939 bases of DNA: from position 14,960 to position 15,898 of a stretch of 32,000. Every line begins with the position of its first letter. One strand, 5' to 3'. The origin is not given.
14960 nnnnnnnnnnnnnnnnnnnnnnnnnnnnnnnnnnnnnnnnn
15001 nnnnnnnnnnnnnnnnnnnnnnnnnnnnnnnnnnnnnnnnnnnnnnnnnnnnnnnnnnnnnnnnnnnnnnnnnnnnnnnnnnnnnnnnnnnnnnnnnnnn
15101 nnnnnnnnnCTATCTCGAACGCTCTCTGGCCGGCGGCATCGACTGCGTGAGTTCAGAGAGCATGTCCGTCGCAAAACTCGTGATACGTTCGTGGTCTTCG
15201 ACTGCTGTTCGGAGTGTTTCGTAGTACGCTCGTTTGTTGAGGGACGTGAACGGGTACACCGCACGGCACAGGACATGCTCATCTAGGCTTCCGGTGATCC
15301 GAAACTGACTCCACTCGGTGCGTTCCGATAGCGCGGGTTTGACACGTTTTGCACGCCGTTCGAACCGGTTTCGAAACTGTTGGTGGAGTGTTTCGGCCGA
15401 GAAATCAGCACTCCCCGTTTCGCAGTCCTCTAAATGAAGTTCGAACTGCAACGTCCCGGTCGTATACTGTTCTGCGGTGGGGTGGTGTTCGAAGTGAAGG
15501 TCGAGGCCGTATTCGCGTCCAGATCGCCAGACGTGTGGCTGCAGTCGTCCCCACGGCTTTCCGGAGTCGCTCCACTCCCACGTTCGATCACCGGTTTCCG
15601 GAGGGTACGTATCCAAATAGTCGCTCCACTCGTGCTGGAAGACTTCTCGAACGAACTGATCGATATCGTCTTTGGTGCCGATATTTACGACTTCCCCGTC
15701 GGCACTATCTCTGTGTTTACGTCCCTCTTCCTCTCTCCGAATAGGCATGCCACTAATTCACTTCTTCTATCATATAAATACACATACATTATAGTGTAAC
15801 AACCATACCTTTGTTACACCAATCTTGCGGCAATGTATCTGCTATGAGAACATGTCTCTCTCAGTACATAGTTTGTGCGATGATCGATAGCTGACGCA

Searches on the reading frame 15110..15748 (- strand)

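Call 54: search_protein_families(library=pfam, proteins=[window:15110-15748:-], max_evalue=1)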
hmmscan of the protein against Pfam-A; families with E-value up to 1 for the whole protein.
window:15110-15748:- (212 aa): 2 families
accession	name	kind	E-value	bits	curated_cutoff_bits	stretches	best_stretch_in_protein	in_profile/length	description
PF16467.10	DUF5048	-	0.076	13.6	32.3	1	140-199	31-90/103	Domain of unknown function (DUF5048)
PF23275.1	TPR_23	-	0.75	10.1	27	1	27-43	207-223/234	ESX-1 secretion-associated protein EspA-like, TPR repeats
